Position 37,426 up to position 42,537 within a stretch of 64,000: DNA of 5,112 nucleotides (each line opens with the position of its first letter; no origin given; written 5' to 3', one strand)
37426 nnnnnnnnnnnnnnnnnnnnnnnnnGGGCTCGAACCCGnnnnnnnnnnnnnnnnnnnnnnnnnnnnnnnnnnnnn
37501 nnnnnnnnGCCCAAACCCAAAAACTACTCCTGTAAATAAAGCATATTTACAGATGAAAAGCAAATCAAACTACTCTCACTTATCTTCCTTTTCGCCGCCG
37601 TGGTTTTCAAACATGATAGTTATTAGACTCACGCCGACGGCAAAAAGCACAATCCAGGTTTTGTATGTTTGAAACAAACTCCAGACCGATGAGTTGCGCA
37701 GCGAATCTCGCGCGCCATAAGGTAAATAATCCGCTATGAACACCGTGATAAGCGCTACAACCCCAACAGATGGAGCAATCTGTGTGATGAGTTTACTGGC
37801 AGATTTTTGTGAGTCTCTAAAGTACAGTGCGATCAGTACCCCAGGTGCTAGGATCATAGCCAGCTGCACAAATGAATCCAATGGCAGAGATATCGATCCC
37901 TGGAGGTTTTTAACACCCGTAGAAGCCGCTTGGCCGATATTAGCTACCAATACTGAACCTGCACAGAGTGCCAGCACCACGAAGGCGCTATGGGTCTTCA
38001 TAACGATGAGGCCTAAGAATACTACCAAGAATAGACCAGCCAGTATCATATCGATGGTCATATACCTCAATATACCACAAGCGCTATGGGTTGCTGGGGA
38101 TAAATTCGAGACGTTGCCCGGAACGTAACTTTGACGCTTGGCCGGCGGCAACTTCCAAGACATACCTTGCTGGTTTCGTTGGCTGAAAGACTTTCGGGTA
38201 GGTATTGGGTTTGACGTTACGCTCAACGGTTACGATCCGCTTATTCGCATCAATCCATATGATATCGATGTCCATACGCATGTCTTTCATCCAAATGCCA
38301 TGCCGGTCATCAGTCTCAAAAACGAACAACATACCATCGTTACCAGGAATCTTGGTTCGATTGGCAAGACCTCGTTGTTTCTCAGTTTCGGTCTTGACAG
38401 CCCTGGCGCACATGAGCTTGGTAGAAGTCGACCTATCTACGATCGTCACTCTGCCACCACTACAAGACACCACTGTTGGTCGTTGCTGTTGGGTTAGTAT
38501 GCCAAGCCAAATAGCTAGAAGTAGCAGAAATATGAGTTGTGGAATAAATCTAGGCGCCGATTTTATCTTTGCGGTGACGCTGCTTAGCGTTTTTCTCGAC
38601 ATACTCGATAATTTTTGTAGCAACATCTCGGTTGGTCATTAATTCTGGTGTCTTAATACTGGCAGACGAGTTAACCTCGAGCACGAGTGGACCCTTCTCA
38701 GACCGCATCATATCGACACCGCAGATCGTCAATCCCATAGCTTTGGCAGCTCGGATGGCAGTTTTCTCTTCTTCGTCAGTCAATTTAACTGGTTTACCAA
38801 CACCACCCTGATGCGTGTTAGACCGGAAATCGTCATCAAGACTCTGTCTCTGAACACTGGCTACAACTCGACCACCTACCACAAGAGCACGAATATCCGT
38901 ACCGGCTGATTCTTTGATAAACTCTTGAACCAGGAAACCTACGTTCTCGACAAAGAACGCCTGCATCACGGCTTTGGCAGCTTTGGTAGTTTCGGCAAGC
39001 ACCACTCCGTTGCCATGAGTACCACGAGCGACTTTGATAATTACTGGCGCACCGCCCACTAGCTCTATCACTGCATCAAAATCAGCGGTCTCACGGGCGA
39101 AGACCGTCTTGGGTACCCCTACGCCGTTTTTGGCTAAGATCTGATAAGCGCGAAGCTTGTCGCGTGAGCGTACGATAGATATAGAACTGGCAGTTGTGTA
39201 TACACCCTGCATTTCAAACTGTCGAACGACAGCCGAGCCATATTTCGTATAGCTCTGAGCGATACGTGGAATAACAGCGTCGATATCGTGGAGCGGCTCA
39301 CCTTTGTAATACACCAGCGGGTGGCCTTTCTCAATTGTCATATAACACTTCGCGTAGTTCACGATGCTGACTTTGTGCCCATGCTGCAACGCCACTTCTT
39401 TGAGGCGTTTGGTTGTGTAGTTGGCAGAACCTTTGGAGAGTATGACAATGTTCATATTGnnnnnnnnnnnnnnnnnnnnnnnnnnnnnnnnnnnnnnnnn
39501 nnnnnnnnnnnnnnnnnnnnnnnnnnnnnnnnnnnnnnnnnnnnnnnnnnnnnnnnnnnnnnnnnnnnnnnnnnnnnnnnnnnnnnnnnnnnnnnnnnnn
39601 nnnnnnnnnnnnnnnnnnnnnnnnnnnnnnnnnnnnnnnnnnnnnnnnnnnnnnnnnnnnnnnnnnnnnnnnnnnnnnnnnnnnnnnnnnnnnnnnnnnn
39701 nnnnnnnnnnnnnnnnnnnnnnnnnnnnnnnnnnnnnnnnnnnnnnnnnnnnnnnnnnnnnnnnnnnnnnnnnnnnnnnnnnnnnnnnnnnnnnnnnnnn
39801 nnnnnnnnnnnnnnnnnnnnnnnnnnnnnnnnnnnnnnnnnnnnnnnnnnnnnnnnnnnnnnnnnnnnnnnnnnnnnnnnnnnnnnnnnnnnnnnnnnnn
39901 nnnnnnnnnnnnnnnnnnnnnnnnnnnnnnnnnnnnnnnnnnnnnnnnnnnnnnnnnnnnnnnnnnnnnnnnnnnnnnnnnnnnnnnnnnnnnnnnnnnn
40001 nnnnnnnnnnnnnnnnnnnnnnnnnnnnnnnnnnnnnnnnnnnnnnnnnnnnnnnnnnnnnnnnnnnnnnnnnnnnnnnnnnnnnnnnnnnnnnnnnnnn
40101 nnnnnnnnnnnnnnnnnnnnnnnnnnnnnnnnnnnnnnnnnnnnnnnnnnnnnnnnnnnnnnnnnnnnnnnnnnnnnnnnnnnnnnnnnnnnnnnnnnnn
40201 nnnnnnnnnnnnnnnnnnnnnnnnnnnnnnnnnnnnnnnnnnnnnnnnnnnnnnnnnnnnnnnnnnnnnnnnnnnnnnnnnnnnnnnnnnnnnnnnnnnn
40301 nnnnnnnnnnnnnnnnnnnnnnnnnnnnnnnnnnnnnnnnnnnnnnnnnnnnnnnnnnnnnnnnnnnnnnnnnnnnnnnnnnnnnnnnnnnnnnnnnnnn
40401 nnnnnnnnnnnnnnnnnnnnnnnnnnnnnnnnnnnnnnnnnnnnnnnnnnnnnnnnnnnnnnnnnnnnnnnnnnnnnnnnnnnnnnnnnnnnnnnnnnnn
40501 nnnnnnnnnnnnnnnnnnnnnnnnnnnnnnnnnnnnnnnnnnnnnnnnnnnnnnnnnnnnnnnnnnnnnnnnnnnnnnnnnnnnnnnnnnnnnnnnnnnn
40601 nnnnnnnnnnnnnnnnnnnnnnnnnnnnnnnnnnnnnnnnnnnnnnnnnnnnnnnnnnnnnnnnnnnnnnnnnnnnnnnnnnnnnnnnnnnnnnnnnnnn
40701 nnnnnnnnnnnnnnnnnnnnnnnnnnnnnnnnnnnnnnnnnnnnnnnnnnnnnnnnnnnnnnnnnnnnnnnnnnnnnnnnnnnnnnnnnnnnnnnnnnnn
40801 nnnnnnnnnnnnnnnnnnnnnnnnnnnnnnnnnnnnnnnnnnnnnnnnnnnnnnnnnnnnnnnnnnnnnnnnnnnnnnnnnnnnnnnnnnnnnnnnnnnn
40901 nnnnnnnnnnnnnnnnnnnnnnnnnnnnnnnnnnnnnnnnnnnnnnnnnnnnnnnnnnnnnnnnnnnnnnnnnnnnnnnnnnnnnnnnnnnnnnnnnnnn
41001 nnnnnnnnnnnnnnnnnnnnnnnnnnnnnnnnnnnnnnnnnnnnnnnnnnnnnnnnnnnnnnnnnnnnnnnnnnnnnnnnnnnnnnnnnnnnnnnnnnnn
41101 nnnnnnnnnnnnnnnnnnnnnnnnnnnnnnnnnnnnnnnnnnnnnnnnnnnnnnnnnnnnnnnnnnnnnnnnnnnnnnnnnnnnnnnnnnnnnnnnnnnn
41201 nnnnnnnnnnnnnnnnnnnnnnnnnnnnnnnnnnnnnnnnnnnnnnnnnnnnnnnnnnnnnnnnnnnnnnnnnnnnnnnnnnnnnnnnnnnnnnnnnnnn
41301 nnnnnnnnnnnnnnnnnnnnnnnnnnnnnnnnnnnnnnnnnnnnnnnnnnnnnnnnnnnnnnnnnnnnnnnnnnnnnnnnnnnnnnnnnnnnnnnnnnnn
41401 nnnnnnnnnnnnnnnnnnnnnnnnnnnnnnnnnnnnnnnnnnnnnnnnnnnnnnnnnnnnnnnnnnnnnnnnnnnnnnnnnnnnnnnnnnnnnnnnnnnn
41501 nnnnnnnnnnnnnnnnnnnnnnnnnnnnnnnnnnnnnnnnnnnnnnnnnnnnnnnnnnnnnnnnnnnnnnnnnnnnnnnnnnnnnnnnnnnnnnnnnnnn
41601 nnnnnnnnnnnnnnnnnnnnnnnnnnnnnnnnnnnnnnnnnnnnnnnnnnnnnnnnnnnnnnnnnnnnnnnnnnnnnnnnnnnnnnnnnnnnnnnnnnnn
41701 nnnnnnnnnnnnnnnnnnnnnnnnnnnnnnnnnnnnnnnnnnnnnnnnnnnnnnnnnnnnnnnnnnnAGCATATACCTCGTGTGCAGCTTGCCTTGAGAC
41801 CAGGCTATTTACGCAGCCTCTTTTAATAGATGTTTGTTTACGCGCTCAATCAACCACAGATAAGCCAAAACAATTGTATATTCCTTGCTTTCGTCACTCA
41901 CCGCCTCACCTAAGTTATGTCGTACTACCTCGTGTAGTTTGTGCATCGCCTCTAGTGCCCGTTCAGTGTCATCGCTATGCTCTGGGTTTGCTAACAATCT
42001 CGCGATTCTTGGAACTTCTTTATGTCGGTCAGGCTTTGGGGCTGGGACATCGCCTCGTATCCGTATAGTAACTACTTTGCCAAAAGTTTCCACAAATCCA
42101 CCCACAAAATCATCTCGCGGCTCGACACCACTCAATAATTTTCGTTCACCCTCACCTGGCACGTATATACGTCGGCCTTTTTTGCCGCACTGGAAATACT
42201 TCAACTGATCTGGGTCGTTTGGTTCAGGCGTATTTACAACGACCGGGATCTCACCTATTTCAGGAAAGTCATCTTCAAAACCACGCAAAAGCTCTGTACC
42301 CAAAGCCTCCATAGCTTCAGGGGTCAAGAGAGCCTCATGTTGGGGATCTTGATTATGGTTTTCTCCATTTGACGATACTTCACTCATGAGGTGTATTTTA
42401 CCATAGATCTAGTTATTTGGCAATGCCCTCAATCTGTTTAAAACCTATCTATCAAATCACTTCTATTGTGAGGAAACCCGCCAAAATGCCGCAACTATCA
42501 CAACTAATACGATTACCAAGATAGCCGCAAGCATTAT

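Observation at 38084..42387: Operon of three tandem RimK-type ATP-grasp ligases, one fused to a retropepsin-like domain, flanked by an acidic unknown protein and DUF192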

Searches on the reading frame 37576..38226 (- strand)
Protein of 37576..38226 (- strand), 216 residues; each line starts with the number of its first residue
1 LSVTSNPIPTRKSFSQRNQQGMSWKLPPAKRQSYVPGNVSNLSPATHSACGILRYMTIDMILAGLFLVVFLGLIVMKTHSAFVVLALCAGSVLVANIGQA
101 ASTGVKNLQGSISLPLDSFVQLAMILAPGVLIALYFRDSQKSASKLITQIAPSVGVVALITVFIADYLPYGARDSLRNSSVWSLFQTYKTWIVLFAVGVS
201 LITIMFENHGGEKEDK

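Call 3: search_protein_families(library=pfam, proteins=[window:37576-38226:-], max_evalue=0.01)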
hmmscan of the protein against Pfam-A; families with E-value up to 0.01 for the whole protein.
window:37576-38226:- (216 aa): 0 families

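Call 4: search_protein_families(library=ncbifam, proteins=[window:37576-38226:-], max_evalue=0.01)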
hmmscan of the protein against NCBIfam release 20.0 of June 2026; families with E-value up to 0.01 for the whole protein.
window:37576-38226:- (216 aa): 0 families

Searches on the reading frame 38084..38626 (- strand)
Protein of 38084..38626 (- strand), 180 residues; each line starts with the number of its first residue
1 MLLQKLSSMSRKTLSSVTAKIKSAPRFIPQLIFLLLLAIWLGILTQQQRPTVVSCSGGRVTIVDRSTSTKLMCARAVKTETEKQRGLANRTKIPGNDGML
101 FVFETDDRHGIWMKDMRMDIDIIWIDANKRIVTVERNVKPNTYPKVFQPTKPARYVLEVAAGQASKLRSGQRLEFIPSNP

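Call 3: search_protein_families(library=pfam, proteins=[window:38084-38626:-], max_evalue=0.01)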
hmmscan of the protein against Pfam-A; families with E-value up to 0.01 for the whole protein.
window:38084-38626:- (180 aa): 1 family
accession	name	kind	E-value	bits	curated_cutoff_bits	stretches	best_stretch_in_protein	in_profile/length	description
PF02643.20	DUF192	-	1.6e-27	95.9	27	1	76-175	5-96/96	Uncharacterized ACR, COG1430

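Call 4: search_protein_families(library=ncbifam, proteins=[window:38084-38626:-], max_evalue=0.01)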
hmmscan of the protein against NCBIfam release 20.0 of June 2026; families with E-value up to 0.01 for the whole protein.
window:38084-38626:- (180 aa): 1 family
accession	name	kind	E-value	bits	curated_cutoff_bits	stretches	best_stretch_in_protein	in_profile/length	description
NF002996.0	PRK03760.1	equivalog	3.2e-11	43.2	146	1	75-176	18-117/121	hypothetical protein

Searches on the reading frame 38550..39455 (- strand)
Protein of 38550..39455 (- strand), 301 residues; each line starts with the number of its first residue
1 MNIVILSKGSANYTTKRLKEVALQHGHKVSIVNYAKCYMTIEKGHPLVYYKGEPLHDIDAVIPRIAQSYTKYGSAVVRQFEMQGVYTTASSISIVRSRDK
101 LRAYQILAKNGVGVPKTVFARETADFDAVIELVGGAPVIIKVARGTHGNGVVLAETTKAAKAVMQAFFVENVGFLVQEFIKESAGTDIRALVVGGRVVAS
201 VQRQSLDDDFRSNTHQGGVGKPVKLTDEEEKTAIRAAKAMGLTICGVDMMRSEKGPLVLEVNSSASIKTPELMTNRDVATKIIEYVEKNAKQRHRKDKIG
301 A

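Call 3: search_protein_families(library=pfam, proteins=[window:38550-39455:-], max_evalue=0.01)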
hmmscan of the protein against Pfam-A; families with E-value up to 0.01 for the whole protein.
window:38550-39455:- (301 aa): 6 families
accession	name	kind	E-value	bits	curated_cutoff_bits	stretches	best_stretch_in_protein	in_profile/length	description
PF08443.16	RimK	-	4.5e-58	196.4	21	1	98-286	2-188/188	RimK-like ATP-grasp domain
PF18030.7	Rimk_N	-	5.3e-36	123.2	26.4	1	1-94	1-94/94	RimK PreATP-grasp domain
PF02955.21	GSH-S_ATP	-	1.6e-14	54.1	23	1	114-252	12-154/175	Prokaryotic glutathione synthetase, ATP-grasp domain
PF02655.19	ATP-grasp_3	-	3.4e-13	50.4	23.2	1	99-263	3-155/160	ATP-grasp domain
PF14397.11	ATPgrasp_ST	-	8.7e-10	38.7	31.4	1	98-224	20-177/278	Sugar-transfer associated ATP-grasp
PF02222.28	ATP-grasp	-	0.00038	20.6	27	1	106-181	2-77/179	ATP-grasp domain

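Call 4: search_protein_families(library=ncbifam, proteins=[window:38550-39455:-], max_evalue=0.01)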
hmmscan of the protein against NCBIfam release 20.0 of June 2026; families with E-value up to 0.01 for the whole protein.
window:38550-39455:- (301 aa): 28 families (the best 25 are shown)
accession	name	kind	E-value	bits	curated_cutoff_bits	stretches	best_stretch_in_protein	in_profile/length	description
NF007764.0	PRK10446.1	equivalog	1.2e-95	320.2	331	1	1-295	1-295/300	30S ribosomal protein S6--L-glutamate ligase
TIGR00768.1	rimK_fam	subfamily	2.1e-72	243.8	143.4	1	3-286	2-276/276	RimK family alpha-L-glutamate ligase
NF040720.1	MptN_Meth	equivalog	3.4e-43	147.8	350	1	3-286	2-290/291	tetrahydromethanopterin:alpha-L-glutamate ligase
TIGR02144.1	LysX_arch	equivalog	4.1e-39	134.4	275.6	1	15-291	7-280/281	lysine biosynthesis protein LysX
TIGR04443.1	F420_CofF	equivalog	7.6e-25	87.5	300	1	4-270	2-263/283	coenzyme gamma-F420-2:alpha-L-glutamate ligase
TIGR04356.1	grasp_GAK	hypoth_equivalog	4.8e-23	81.6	300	1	11-286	9-283/287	GAK system ATP-grasp enzyme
NF010623.0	PRK14016.1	subfamily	2.3e-19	69.1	877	2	87-204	202-316/871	cyanophycin synthetase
TIGR02068.2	cya_phycin_syn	equivalog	5.9e-19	67.6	850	2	68-204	182-315/862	cyanophycin synthetase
NF003573.0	PRK05246.1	equivalog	1.1e-17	63.8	272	1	94-292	119-315/316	glutathione synthase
NF009110.0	PRK12458.1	subfamily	9.1e-17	61.1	408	1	80-294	116-335/349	glutathione synthetase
TIGR01380.1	glut_syn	equivalog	4.7e-13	48.8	299.05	1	114-289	134-311/312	glutathione synthase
NF009402.0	PRK12767.1-1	equivalog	5.9e-11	41.8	218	1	74-264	89-275/329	carbamoyl phosphate synthase-like protein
NF038074.1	fam_STM4014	hypoth_equivalog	2.8e-10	40.1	175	1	66-161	80-181/349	STM4014 family protein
NF002688.0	PRK02471.1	equivalog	3.2e-10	39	425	1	91-203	481-593/756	bifunctional glutamate--cysteine ligase GshA/glutathione synthetase GshB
TIGR03103.1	trio_acet_GNAT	equivalog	3.8e-09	35.6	569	1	83-204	283-398/547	N-acetylglutaminylglutamine synthetase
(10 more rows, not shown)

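Call 91: list_cluster_members(proteins=[P0001, P0141, window:38550-39455:-, window:41809-42387:-])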
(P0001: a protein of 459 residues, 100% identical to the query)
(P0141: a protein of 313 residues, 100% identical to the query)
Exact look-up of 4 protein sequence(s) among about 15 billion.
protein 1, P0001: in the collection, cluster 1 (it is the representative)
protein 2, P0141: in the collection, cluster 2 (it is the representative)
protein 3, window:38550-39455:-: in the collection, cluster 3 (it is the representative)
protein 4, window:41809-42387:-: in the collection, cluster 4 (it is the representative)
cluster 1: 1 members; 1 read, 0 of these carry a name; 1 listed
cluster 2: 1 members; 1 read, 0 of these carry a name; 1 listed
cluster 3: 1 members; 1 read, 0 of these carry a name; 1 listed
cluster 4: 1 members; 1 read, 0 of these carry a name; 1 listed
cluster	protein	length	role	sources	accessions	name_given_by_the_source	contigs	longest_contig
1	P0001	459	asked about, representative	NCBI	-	-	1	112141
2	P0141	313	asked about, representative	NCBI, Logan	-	-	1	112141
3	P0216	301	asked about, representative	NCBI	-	-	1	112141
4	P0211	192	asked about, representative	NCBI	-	-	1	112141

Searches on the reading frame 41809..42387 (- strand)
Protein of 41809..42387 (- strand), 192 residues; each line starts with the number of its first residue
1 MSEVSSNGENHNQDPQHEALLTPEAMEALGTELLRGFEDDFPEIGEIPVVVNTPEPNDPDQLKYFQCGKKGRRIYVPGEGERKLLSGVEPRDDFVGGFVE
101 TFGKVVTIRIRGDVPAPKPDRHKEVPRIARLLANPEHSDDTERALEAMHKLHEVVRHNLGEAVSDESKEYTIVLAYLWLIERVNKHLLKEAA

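Call 3: search_protein_families(library=pfam, proteins=[window:41809-42387:-], max_evalue=0.01)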
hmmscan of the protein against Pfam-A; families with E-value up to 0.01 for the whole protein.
window:41809-42387:- (192 aa): 0 families

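Call 4: search_protein_families(library=ncbifam, proteins=[window:41809-42387:-], max_evalue=0.01)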
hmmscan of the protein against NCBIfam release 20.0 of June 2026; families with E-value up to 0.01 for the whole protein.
window:41809-42387:- (192 aa): 0 families

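Call 54: search_protein_representatives(protein=window:41809-42387:-)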
Query: 192 residues. Proteins with E-value up to 0.001 (for the whole library): 5; up to 1e-10: 5; up to 1e-30: 1. The best 5 are listed.
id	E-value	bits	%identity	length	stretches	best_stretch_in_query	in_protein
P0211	5.5e-125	430.8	100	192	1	1-192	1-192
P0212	3.2e-26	108.6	44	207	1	17-185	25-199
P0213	2.2e-22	96.1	45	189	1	18-188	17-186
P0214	1.1e-21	93.8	42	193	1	17-184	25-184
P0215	2.3e-18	83.0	40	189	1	18-188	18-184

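Call 70: predict_structure(alignment_id=A5)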
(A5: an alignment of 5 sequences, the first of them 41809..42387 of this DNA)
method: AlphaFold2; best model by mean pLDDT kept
length: 192 residues; sequences in the alignment: 5
mean_pLDDT: 78.9   pTM: 0.79
mean pLDDT of the five models: 78.9, 69.1, 65.8, 63.2, 48.8
residues with pLDDT >= 90: 64; 70-90: 79; 50-70: 31; < 50: 18
segments of 3 or more residues with pLDDT < 50: 1-16
pLDDT, mean of each block of 10 residues (from residue 1): 33 50 90 95 94 71 80 87 72 84 93 85 86 67 82 90 77 93 76 45
secondary structure, 60 per line:
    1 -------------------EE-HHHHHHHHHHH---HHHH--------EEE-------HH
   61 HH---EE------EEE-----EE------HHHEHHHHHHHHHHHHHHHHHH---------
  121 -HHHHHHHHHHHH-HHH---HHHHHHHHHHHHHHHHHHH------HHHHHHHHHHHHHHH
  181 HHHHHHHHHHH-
elements in order: H23-33 H37-40 E49-51 H59-62 E74-76 H94-111 H122-133 H141-159 H166-191

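Call 74: fold_search(model_id=the predicted structure, library=pdb)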
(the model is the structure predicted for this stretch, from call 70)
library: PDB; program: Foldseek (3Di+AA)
matches with E <= 10: 53; with E <= 0.001: 0
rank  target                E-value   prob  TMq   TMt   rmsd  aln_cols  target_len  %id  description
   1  2gnv_B                2.8e+00  0.09  0.24  0.28  16.1       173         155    9  Crystal structure of non-symbiotic plant hemoglobin from rice, B10 mutant F40L (released 2006-04-25)
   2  9g0f_B                3.2e+00  0.02  0.15  0.09  21.5       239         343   12  CryoEM structure of PmcTnsC-dsDNA-AMPPNP (released 2025-04-02)
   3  5n5u                  4.6e+00  0.03  0.16  0.11  14.5       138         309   13  Structure of p-boronophenylalanyl tRNA synthetase in complex with p-boronophenylalanine and adenosine monophosphate (released 2018-02-14)
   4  3lm0                  5.0e+00  0.03  0.19  0.15  15.1       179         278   10  Crystal Structure of human Serine/Threonine Kinase 17B (STK17B) (released 2010-03-16)
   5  1rrj_A                5.3e+00  0.04  0.15  0.07  19.4       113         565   15  Structural Mechanisms of Camptothecin Resistance by Mutations in Human Topoisomerase I (released 2004-07-06)
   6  7c4j_I                5.3e+00  0.02  0.11  0.06  10.4       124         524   12  Cryo-EM structure of the yeast Swi/Snf complex in a nucleosome free state (released 2020-07-15)
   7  8tee_B                5.9e+00  0.02  0.15  0.08  16.9       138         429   14  Crystal structure of Kindlin2 in complex with K794Q mutated beta1 integrin (released 2024-07-03)
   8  9dse_C                6.2e+00  0.08  0.23  0.27   8.3       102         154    6  Cyanide-ligated Bordetella pertussis globin coupled sensor regulatory domain (released 2025-12-24)
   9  6j7f_A                6.2e+00  0.02  0.16  0.13  15.4       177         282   12  Complex of GGTaseIII, farnesyl-Ykt6 (C-terminal methylated), and GGPP (released 2020-01-22)
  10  6zpp                  6.5e+00  0.06  0.19  0.22  10.6       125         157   11  g7941: a virulence factor from Drechmaria coniospora (released 2022-01-19)
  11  1ki1_B                6.5e+00  0.04  0.17  0.10  18.8       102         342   15  Guanine Nucleotide Exchange Region of Intersectin in Complex with Cdc42 (released 2002-05-29)
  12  8gvl_B                6.5e+00  0.04  0.19  0.14  12.5       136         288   11  PTPN21 FERM (released 2023-09-20)
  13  1s9q_B                6.8e+00  0.12  0.29  0.26   6.4        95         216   15  crystal structure of the ligand-binding domain of the estrogen-related receptor gamma in complex with 4-hydroxytamoxif (released 2004-06-08)
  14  1tfc_A                6.8e+00  0.11  0.29  0.25   6.9       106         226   15  CRYSTAL STRUCTURE OF THE LIGAND-BINDING DOMAIN OF THE ESTROGEN-RELATED RECEPTOR GAMMA IN COMPLEX WITH A STEROID RECEPT (released 2004-07-27)
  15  6nvi                  6.8e+00  0.02  0.19  0.15  14.6       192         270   12  FGFR4 complex with N-(3-chloro-2-((5-((2,6-dichloro-3,5-dimethoxybenzyl)oxy)pyrimidin-2-yl)amino)-5-fluorophenyl)acrylam (released 2019-07-10)
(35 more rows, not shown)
